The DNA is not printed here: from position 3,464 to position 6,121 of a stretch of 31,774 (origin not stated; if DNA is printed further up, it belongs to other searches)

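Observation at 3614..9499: Putative protein O-glycosylation module: Wzy_C+TPR membrane enzyme next to a giant S/T-rich surface protein, with a UDP-glucose synthase nearby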

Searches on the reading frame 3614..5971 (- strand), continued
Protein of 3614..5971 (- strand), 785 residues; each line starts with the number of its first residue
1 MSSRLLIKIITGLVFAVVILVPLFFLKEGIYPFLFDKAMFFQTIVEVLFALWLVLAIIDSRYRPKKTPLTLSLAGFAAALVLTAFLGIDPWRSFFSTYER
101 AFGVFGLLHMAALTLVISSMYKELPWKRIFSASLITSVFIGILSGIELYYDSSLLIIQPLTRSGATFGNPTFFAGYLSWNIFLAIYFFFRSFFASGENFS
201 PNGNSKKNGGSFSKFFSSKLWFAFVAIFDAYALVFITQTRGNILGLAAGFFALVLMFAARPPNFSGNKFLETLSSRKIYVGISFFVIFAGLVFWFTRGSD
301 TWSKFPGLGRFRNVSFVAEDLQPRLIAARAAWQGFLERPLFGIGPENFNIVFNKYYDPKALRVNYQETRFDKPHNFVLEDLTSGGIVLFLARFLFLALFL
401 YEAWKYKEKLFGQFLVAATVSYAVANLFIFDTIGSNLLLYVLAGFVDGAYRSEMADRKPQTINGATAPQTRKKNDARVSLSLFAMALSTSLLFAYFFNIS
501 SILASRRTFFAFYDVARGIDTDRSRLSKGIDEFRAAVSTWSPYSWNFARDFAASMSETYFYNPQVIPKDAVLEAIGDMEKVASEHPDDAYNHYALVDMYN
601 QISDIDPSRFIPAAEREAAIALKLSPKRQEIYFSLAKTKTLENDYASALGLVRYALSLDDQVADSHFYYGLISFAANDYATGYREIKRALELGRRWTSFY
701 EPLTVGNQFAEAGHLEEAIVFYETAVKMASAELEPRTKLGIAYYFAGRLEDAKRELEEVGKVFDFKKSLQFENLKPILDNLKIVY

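Call 27: find_homologous_proteins(query=window:3614-5971:-)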
Query window:3614-5971:- (785 aa): 206 proteins with E <= 0.001 among 8000 candidates; the best 120 are listed.
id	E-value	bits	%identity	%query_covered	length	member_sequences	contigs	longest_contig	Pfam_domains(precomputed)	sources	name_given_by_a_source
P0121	0.0e+0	1739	100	100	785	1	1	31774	PF14559.13,PF07719.24,PF04932.21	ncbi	-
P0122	2.7e-286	970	55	100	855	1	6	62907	PF13432.13,PF04932.21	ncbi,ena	ncbi:MAG: O-antigen ligase family protein [Patescibacteria group bacterium]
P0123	7.9e-281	952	56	100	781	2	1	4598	PF14559.13,PF13432.13,PF04932.21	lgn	-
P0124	4.3e-250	851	53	99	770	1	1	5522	PF14559.13,PF00515.35,PF13424.13,PF13428.13,PF13181.13,PF07719.24,PF04932.21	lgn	-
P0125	1.2e-244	833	51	100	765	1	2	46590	PF13431.13,PF13414.13,PF13428.13,PF14559.13,PF13371.13,PF00515.35,PF12895.14,PF13424.13,PF21033.5,PF13432.13,PF13181.13,PF07719.24,PF04932.21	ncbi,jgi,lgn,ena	-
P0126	7.0e-236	804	48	99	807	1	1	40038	PF14559.13,PF24575.2,PF13431.13,PF25060.1,PF13414.13,PF00515.35,PF13424.13,PF13432.13,PF13428.13,PF07719.24,PF04932.21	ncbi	-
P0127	1.7e-235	802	50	100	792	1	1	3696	PF14559.13,PF13431.13,PF13414.13,PF00515.35,PF21033.5,PF13432.13,PF13428.13,PF13181.13,PF07719.24,PF04932.21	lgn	-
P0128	1.9e-235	802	51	100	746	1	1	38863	PF25060.1,PF13414.13,PF13428.13,PF13374.13,PF14559.13,PF00515.35,PF12895.14,PF13424.13,PF21033.5,PF13432.13,PF13181.13,PF07719.24,PF04932.21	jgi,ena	-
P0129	2.3e-235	802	49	100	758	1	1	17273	PF14559.13,PF13414.13,PF00515.35,PF13424.13,PF13432.13,PF13428.13,PF13181.13,PF07719.24,PF04932.21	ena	-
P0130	2.9e-235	802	50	100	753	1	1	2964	PF13431.13,PF13414.13,PF13428.13,PF14559.13,PF17874.8,PF00515.35,PF13424.13,PF21033.5,PF13432.13,PF13181.13,PF07719.24,PF04932.21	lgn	-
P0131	2.1e-234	799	51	100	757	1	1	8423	PF14559.13,PF13414.13,PF00515.35,PF13424.13,PF13432.13,PF13428.13,PF13181.13,PF07719.24,PF04932.21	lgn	-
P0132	3.2e-231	788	49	100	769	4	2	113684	PF14559.13,PF13431.13,PF13414.13,PF13432.13,PF07719.24,PF04932.21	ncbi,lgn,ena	-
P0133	2.2e-229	782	48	100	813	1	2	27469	PF14559.13,PF13431.13,PF13414.13,PF00515.35,PF13424.13,PF13432.13,PF13428.13,PF13181.13,PF07719.24,PF04932.21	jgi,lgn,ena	-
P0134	3.8e-229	781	48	100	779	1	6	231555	PF14559.13,PF13414.13,PF00515.35,PF13424.13,PF13176.13,PF13432.13,PF13428.13,PF07719.24,PF04932.21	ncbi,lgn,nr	ncbi:MAG: O-antigen ligase family protein [Candidatus Liptonbacteria bacterium]|nr:O-antigen ligase 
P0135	4.8e-225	768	49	100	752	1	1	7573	PF14559.13,PF13414.13,PF21033.5,PF13428.13,PF13181.13,PF07719.24,PF04932.21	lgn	-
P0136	3.4e-224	765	46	100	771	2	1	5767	PF14559.13,PF13431.13,PF13414.13,PF00515.35,PF13424.13,PF13432.13,PF13428.13,PF07719.24,PF04932.21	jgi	jgi:O-antigen ligase/tetratricopeptide (TPR) repeat protein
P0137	3.2e-223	762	47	100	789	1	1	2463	PF14559.13,PF13431.13,PF13414.13,PF00515.35,PF13424.13,PF21033.5,PF13432.13,PF13428.13,PF07719.24,PF04932.21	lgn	-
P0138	5.2e-223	761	48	100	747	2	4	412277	PF14559.13,PF13431.13,PF00515.35,PF13432.13,PF13428.13,PF13181.13,PF07719.24,PF04932.21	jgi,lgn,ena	jgi:O-antigen ligase/tetratricopeptide (TPR) repeat protein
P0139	4.1e-220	751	50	100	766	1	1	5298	PF13414.13,PF13424.13,PF13428.13,PF07719.24,PF04932.21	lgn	-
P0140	1.3e-218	746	47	100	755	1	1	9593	PF14559.13,PF13414.13,PF00515.35,PF13424.13,PF13432.13,PF13428.13,PF13181.13,PF07719.24,PF04932.21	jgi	jgi:tetratricopeptide (TPR) repeat protein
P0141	4.0e-217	742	47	100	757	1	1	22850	PF14559.13,PF13431.13,PF13414.13,PF00515.35,PF13432.13,PF13428.13,PF13181.13,PF07719.24,PF04932.21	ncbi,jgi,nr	ncbi:hypothetical protein C4587_00630 [Candidatus Parcubacteria bacterium]|nr:MAG: hypothetical prot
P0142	8.4e-217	740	46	100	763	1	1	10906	PF14559.13,PF25060.1,PF13414.13,PF13424.13,PF13432.13,PF13428.13,PF07719.24,PF04932.21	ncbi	-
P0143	9.1e-216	737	46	100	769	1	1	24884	PF14559.13,PF13431.13,PF25060.1,PF13414.13,PF00515.35,PF12895.14,PF13424.13,PF13432.13,PF13428.13,PF07719.24,PF04932.21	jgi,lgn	jgi:O-antigen ligase/tetratricopeptide (TPR) repeat protein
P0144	2.2e-214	732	46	100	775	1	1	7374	PF14559.13,PF13431.13,PF13414.13,PF13432.13,PF13428.13,PF07719.24,PF04932.21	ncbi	-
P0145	2.5e-214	732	44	100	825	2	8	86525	PF13431.13,PF25060.1,PF13414.13,PF13428.13,PF13374.13,PF14559.13,PF00515.35,PF12895.14,PF13424.13,PF21033.5,PF13432.13,PF13181.13,PF07719.24,PF04932.21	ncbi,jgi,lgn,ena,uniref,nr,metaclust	ncbi:MAG: hypothetical protein A3B25_00890 [Candidatus Ryanbacteria bacterium RIFCSPLOWO2_01_FULL_48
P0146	3.8e-214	732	46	100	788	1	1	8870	PF14559.13,PF13431.13,PF13414.13,PF00515.35,PF21033.5,PF13432.13,PF13428.13,PF13181.13,PF07719.24,PF04932.21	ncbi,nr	ncbi:MAG: O-antigen ligase family protein [bacterium]|nr:O-antigen ligase family protein [bacterium]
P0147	3.0e-213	729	46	100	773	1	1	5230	PF14559.13,PF13431.13,PF13414.13,PF00515.35,PF13432.13,PF13428.13,PF07719.24,PF04932.21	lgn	-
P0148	1.0e-212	727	46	100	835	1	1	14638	PF13431.13,PF13414.13,PF13432.13,PF04932.21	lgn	-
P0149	1.5e-212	726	48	99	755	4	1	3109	PF14559.13,PF13414.13,PF13432.13,PF13428.13,PF07719.24,PF04932.21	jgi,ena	-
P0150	7.9e-212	724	47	95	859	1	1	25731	PF14559.13,PF13431.13,PF25060.1,PF13414.13,PF13428.13,PF07719.24,PF04932.21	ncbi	-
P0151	1.0e-211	724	46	100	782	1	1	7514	PF14559.13,PF13431.13,PF25060.1,PF13414.13,PF21033.5,PF13428.13,PF07719.24,PF04932.21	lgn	-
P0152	5.2e-211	721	45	100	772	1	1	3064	PF14559.13,PF00515.35,PF13424.13,PF21033.5,PF13432.13,PF13428.13,PF13181.13,PF07719.24,PF13374.13,PF04932.21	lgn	-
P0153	5.8e-211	721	46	100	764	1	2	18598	PF14559.13,PF13431.13,PF13414.13,PF00515.35,PF13424.13,PF13432.13,PF13428.13,PF13181.13,PF07719.24,PF13374.13,PF04932.21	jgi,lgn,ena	-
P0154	6.9e-210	718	45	100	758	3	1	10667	PF13431.13,PF23914.2,PF25060.1,PF13414.13,PF13428.13,PF13374.13,PF14559.13,PF00515.35,PF13424.13,PF13432.13,PF13181.13,PF07719.24,PF04932.21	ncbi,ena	-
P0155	2.0e-208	713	44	100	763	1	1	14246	PF13431.13,PF25060.1,PF13414.13,PF13428.13,PF13374.13,PF14559.13,PF00515.35,PF12895.14,PF13424.13,PF13432.13,PF13181.13,PF07719.24,PF04932.21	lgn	-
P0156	3.2e-207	709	45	100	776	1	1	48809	PF14559.13,PF13431.13,PF13414.13,PF00515.35,PF13424.13,PF21033.5,PF13432.13,PF13428.13,PF13181.13,PF07719.24,PF04932.21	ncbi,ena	-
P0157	4.8e-207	708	44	100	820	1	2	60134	PF14559.13,PF13431.13,PF13414.13,PF00515.35,PF13424.13,PF13432.13,PF13428.13,PF13181.13,PF07719.24,PF04932.21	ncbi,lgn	-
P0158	8.4e-207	707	46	100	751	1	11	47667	PF13431.13,PF23914.2,PF25060.1,PF13414.13,PF13176.13,PF13428.13,PF13374.13,PF14559.13,PF00515.35,PF13424.13,PF13432.13,PF13181.13,PF07719.24,PF04932.21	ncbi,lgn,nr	ncbi:MAG: tetratricopeptide repeat protein [Candidatus Liptonbacteria bacterium]|nr:tetratricopeptid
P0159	4.3e-206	705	46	100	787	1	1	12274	PF14559.13,PF13414.13,PF13432.13,PF07719.24,PF04932.21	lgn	-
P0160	2.6e-205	702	45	100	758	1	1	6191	PF14559.13,PF25060.1,PF13414.13,PF13424.13,PF04932.21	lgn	-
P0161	3.1e-205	702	45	99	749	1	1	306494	PF14559.13,PF13414.13,PF00515.35,PF12895.14,PF13424.13,PF13432.13,PF13181.13,PF07719.24,PF04932.21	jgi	jgi:O-antigen ligase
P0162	3.5e-205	702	45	100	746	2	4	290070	PF13431.13,PF23914.2,PF25060.1,PF13414.13,PF13428.13,PF14559.13,PF00515.35,PF12895.14,PF13424.13,PF21033.5,PF13432.13,PF13181.13,PF14561.13,PF07719.24,PF04932.21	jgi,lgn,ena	-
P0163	4.8e-205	702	47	100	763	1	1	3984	PF14559.13,PF13414.13,PF13432.13,PF13428.13,PF07719.24,PF04932.21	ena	-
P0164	6.1e-205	701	45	100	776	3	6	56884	PF14559.13,PF13414.13,PF13432.13,PF07719.24,PF04932.21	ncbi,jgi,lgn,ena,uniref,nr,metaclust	ncbi:MAG: hypothetical protein A2945_04195 [Candidatus Liptonbacteria bacterium RIFCSPLOWO2_01_FULL_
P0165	6.4e-205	701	46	99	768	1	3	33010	PF14559.13,PF13431.13,PF25060.1,PF13414.13,PF00515.35,PF13424.13,PF13432.13,PF07719.24,PF04932.21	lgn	-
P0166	8.2e-205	701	45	100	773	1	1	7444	PF14559.13,PF13431.13,PF13414.13,PF00515.35,PF13424.13,PF13432.13,PF13428.13,PF07719.24,PF04932.21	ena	-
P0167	1.1e-204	700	46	97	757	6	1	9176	PF14559.13,PF13431.13,PF00515.35,PF13424.13,PF13428.13,PF13181.13,PF07719.24,PF04932.21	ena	-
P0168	1.1e-204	700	45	98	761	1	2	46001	PF14559.13,PF13431.13,PF25060.1,PF13414.13,PF00515.35,PF13424.13,PF13432.13,PF13428.13,PF13181.13,PF07719.24,PF04932.21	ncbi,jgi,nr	ncbi:hypothetical protein C4571_02595 [Candidatus Parcubacteria bacterium]|nr:MAG: hypothetical prot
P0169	4.6e-204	698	44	99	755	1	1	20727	PF14559.13,PF13414.13,PF00515.35,PF13432.13,PF13428.13,PF07719.24,PF04932.21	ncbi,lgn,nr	ncbi:MAG: tetratricopeptide repeat protein [Candidatus Liptonbacteria bacterium]|nr:tetratricopeptid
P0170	9.5e-203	694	43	100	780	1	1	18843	PF14559.13,PF24575.2,PF13431.13,PF25060.1,PF13414.13,PF00515.35,PF13432.13,PF13428.13,PF13181.13,PF07719.24,PF04932.21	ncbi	-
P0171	1.2e-202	694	45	100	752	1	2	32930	PF13431.13,PF23914.2,PF25060.1,PF13414.13,PF13176.13,PF13428.13,PF13374.13,PF14559.13,PF13371.13,PF00515.35,PF13424.13,PF13432.13,PF13181.13,PF07719.24,PF04932.21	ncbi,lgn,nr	ncbi:MAG: tetratricopeptide repeat protein [Candidatus Liptonbacteria bacterium]|nr:tetratricopeptid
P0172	2.6e-202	693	44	100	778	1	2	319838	PF14559.13,PF25060.1,PF13414.13,PF13432.13,PF13428.13,PF07719.24,PF04932.21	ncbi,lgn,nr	ncbi:MAG: O-antigen ligase family protein [Patescibacteria group bacterium]|nr:O-antigen ligase fami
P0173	3.4e-202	692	44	100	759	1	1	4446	PF14559.13,PF13431.13,PF13414.13,PF00515.35,PF13424.13,PF13432.13,PF13428.13,PF13181.13,PF07719.24,PF04932.21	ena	-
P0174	7.9e-202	691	44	100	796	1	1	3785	PF13431.13,PF25060.1,PF13414.13,PF13428.13,PF14559.13,PF00515.35,PF12895.14,PF13424.13,PF21033.5,PF13432.13,PF07719.24,PF13174.13,PF04932.21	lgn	-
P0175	8.3e-202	691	45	99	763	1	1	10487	PF14559.13,PF25060.1,PF13414.13,PF00515.35,PF13424.13,PF13432.13,PF13428.13,PF13181.13,PF07719.24,PF04932.21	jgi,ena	-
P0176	2.1e-201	690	44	100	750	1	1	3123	PF13414.13,PF07719.24,PF04932.21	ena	-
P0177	5.2e-201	688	45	100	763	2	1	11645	PF13431.13,PF25060.1,PF13414.13,PF13428.13,PF13374.13,PF14559.13,PF13371.13,PF00515.35,PF12895.14,PF13424.13,PF21033.5,PF13432.13,PF13181.13,PF07719.24,PF04932.21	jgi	jgi:O-antigen ligase/Flp pilus assembly protein TadD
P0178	8.2e-200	684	43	100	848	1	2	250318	PF14559.13,PF13432.13,PF04932.21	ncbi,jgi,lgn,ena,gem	-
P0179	1.9e-198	680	42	100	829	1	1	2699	PF14559.13,PF00515.35,PF13424.13,PF13432.13,PF13428.13,PF07719.24,PF13374.13,PF04932.21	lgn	-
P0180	1.1e-197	677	42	100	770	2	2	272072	PF14559.13,PF24575.2,PF13431.13,PF25060.1,PF13414.13,PF00515.35,PF13428.13,PF13181.13,PF07719.24,PF04932.21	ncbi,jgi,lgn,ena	ncbi:MAG: O-antigen ligase family protein [Candidatus Paceibacterota bacterium]|jgi:O-antigen ligase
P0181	2.4e-197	676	45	100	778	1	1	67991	PF14559.13,PF13431.13,PF13414.13,PF00515.35,PF13432.13,PF13428.13,PF13181.13,PF07719.24,PF04932.21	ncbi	-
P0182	1.3e-196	674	44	100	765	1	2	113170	PF14559.13,PF13414.13,PF13432.13,PF13428.13,PF07719.24,PF04932.21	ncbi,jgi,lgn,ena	-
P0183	1.6e-196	673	44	100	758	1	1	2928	PF14559.13,PF25060.1,PF13414.13,PF13432.13,PF13428.13,PF07719.24,PF04932.21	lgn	-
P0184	3.7e-196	672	45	100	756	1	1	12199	PF14559.13,PF13414.13,PF00515.35,PF13432.13,PF07719.24,PF04932.21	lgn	-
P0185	1.6e-195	670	44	100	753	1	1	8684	PF14559.13,PF13431.13,PF13432.13,PF13428.13,PF07719.24,PF04932.21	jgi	jgi:O-antigen ligase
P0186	1.9e-195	670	45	100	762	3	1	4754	PF14559.13,PF04932.21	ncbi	-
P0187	2.6e-195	669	45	100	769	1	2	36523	PF14559.13,PF13431.13,PF25060.1,PF13414.13,PF00515.35,PF13428.13,PF07719.24,PF04932.21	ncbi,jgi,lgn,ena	-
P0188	6.3e-195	668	44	100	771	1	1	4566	PF14559.13,PF13431.13,PF25060.1,PF13414.13,PF00515.35,PF13432.13,PF13428.13,PF13181.13,PF07719.24,PF04932.21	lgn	-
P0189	1.3e-193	664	43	100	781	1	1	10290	PF14559.13,PF13431.13,PF13414.13,PF00515.35,PF13432.13,PF13181.13,PF07719.24,PF04932.21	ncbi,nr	ncbi:MAG: O-antigen ligase family protein [Candidatus Liptonbacteria bacterium]|nr:O-antigen ligase 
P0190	2.0e-193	663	43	100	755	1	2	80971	PF14559.13,PF25060.1,PF13432.13,PF13428.13,PF07719.24,PF04932.21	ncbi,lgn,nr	ncbi:MAG: O-antigen ligase family protein [Candidatus Liptonbacteria bacterium]|nr:O-antigen ligase 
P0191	3.7e-193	662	44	99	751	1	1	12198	PF14559.13,PF13431.13,PF13414.13,PF13432.13,PF13428.13,PF07719.24,PF04932.21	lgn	-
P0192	1.2e-192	661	44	100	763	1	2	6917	PF14559.13,PF04932.21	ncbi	-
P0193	2.9e-192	659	43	100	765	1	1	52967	PF14559.13,PF07719.24,PF04932.21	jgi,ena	-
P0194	4.2e-192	659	43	100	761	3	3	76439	PF14559.13,PF25060.1,PF13432.13,PF07719.24,PF04932.21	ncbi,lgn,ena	-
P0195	5.4e-192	658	44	100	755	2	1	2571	PF14559.13,PF13428.13,PF04932.21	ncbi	-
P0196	9.4e-192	658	43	100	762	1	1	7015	PF14559.13,PF13431.13,PF25060.1,PF13432.13,PF13428.13,PF13181.13,PF07719.24,PF04932.21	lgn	-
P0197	1.6e-191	657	43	100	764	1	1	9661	PF14559.13,PF13431.13,PF25060.1,PF13414.13,PF00515.35,PF13424.13,PF13176.13,PF13432.13,PF13428.13,PF07719.24,PF04932.21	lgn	-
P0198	3.2e-190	653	43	100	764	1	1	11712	PF14559.13,PF25060.1,PF13428.13,PF04932.21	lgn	-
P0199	6.2e-190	652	43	100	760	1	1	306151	PF14559.13,PF13431.13,PF13414.13,PF00515.35,PF13432.13,PF13428.13,PF07719.24,PF04932.21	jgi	jgi:O-antigen ligase/tetratricopeptide (TPR) repeat protein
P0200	4.6e-188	645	44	100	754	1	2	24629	PF13431.13,PF25060.1,PF13414.13,PF13428.13,PF14559.13,PF17874.8,PF00515.35,PF13424.13,PF13432.13,PF13181.13,PF07719.24,PF04932.21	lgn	-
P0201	2.6e-186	640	42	100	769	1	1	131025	PF14559.13,PF25060.1,PF13432.13,PF13428.13,PF07719.24,PF04932.21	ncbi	-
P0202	3.4e-186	639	43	100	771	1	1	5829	PF14559.13,PF13431.13,PF13414.13,PF13432.13,PF13428.13,PF07719.24,PF04932.21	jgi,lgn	jgi:O-antigen ligase/Flp pilus assembly protein TadD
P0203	1.1e-185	638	42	100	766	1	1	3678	PF13431.13,PF13414.13,PF13176.13,PF13428.13,PF14559.13,PF00515.35,PF12895.14,PF13424.13,PF21033.5,PF13432.13,PF13181.13,PF07719.24,PF13174.13,PF04932.21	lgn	-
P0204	1.9e-184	633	43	100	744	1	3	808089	PF14559.13,PF13431.13,PF13414.13,PF07719.24,PF04932.21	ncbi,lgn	-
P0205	3.8e-184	632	44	100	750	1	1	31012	PF14559.13,PF13414.13,PF00515.35,PF13424.13,PF13432.13,PF13428.13,PF13181.13,PF07719.24,PF13374.13,PF04932.21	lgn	-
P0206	8.6e-184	631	42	100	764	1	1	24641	PF14559.13,PF13431.13,PF13414.13,PF00515.35,PF13432.13,PF13428.13,PF13181.13,PF07719.24,PF04932.21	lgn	-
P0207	1.2e-182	628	46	86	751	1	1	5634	PF04932.21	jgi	-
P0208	3.9e-182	626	43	100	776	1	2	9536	PF14559.13,PF13431.13,PF23914.2,PF13414.13,PF00515.35,PF07719.24,PF04932.21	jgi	jgi:O-antigen ligase/tetratricopeptide (TPR) repeat protein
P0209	5.4e-180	619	41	98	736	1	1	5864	PF14559.13,PF13414.13,PF00515.35,PF13428.13,PF07719.24,PF04932.21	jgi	jgi:tetratricopeptide (TPR) repeat protein/O-antigen ligase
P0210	5.6e-180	619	41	99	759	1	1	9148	PF14559.13,PF13431.13,PF13414.13,PF13428.13,PF04932.21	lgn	-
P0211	3.8e-179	616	42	100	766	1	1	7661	PF14559.13,PF13431.13,PF13414.13,PF13428.13,PF07719.24,PF04932.21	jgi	jgi:Flp pilus assembly protein TadD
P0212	6.6e-179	615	42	100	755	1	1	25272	PF14559.13,PF13431.13,PF13414.13,PF00515.35,PF12895.14,PF13428.13,PF07719.24,PF04932.21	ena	-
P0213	3.9e-177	609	42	100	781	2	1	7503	PF14559.13,PF13414.13,PF13424.13,PF13432.13,PF13181.13,PF07719.24,PF04932.21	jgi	-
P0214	4.5e-174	599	44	100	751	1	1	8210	PF14559.13,PF13431.13,PF13414.13,PF00515.35,PF13432.13,PF13428.13,PF13181.13,PF07719.24,PF04932.21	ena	-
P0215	1.5e-173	597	44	96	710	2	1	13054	PF14559.13,PF13414.13,PF13428.13,PF07719.24,PF04932.21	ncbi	ncbi:MAG: O-antigen ligase family protein, partial [Patescibacteria group bacterium]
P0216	1.9e-173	597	45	90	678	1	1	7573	PF13424.13,PF13432.13,PF13181.13,PF07719.24,PF13374.13,PF04932.21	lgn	-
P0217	2.2e-170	587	40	100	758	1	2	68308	PF14559.13,PF12895.14,PF13424.13,PF13432.13,PF07719.24,PF04932.21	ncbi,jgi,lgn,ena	-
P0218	3.3e-166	573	41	100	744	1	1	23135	PF14559.13,PF13432.13,PF04932.21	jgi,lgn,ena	-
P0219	9.5e-166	572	40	100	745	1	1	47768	PF14559.13,PF13431.13,PF13414.13,PF13432.13,PF13428.13,PF07719.24,PF04932.21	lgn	-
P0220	1.1e-165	572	40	98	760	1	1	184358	PF14559.13,PF13431.13,PF25060.1,PF13414.13,PF00515.35,PF13424.13,PF13428.13,PF13181.13,PF07719.24,PF04932.21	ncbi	-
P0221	2.4e-164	567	43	88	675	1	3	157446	PF04932.21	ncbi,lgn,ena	ncbi:MAG: O-antigen ligase family protein [Patescibacteria group bacterium]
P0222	7.2e-163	562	39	100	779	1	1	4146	PF14559.13,PF13431.13,PF13414.13,PF00515.35,PF13424.13,PF07719.24,PF04932.21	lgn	-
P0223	5.1e-162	559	43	89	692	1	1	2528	PF14559.13,PF13431.13,PF13414.13,PF04932.21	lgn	-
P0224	9.6e-162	558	40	98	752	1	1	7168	PF14559.13,PF13414.13,PF07719.24,PF04932.21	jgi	-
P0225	1.9e-160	554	39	100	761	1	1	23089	PF14559.13,PF13431.13,PF13414.13,PF00515.35,PF13424.13,PF13432.13,PF13181.13,PF07719.24,PF04932.21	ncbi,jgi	ncbi:MAG: hypothetical protein RIQ54_12 [Candidatus Parcubacteria bacterium]|jgi:tetratricopeptide (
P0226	3.6e-155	537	38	99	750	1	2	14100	PF14559.13,PF00515.35,PF07719.24,PF04932.21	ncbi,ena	-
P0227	8.9e-154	532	38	99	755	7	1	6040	PF14559.13,PF13414.13,PF00515.35,PF12895.14,PF13424.13,PF13428.13,PF13181.13,PF07719.24,PF04932.21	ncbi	ncbi:MAG TPA: O-antigen ligase family protein [Candidatus Paceibacterota bacterium]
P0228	3.4e-151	524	42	88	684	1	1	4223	PF13431.13,PF04932.21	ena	-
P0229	4.4e-151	523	38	99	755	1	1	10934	PF14559.13,PF00515.35,PF07719.24,PF04932.21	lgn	-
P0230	3.4e-150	520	38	99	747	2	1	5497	PF14559.13,PF13414.13,PF12895.14,PF13424.13,PF07719.24,PF04932.21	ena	-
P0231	3.8e-150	520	38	99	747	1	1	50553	PF14559.13,PF00515.35,PF07719.24,PF04932.21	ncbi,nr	ncbi:MAG: O-antigen ligase family protein [Candidatus Liptonbacteria bacterium]|nr:O-antigen ligase 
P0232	3.9e-150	520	37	99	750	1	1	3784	PF14559.13,PF00515.35,PF07719.24,PF04932.21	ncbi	-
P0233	2.2e-148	514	38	99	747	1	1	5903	PF14559.13,PF07719.24,PF04932.21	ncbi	-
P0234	3.8e-148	513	38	100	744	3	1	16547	PF14559.13,PF13428.13,PF04932.21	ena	-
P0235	3.7e-147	510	37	99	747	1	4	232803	PF14559.13,PF13414.13,PF13424.13,PF07719.24,PF04932.21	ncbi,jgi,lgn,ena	-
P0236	7.5e-146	506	38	99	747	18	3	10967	PF14559.13,PF00515.35,PF07719.24,PF04932.21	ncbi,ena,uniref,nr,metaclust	ncbi:MAG: hypothetical protein A3B13_01525 [Candidatus Liptonbacteria bacterium RIFCSPLOWO2_01_FULL_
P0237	1.4e-143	498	37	99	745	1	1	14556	PF14559.13,PF00515.35,PF13432.13,PF13428.13,PF07719.24,PF04932.21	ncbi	ncbi:MAG: O-antigen ligase family protein [Candidatus Liptonbacteria bacterium]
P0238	6.4e-142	493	37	99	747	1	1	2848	PF14559.13,PF00515.35,PF13432.13,PF13428.13,PF13181.13,PF07719.24,PF04932.21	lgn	-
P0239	3.4e-141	491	37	99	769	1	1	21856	PF14559.13,PF13431.13,PF13414.13,PF13428.13,PF13181.13,PF07719.24,PF04932.21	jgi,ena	-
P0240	2.3e-133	465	38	90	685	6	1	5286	PF14559.13,PF24575.2,PF13431.13,PF13414.13,PF00515.35,PF12895.14,PF13432.13,PF13428.13,PF13181.13,PF07719.24,PF04932.21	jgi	jgi:tetratricopeptide (TPR) repeat protein/O-antigen ligase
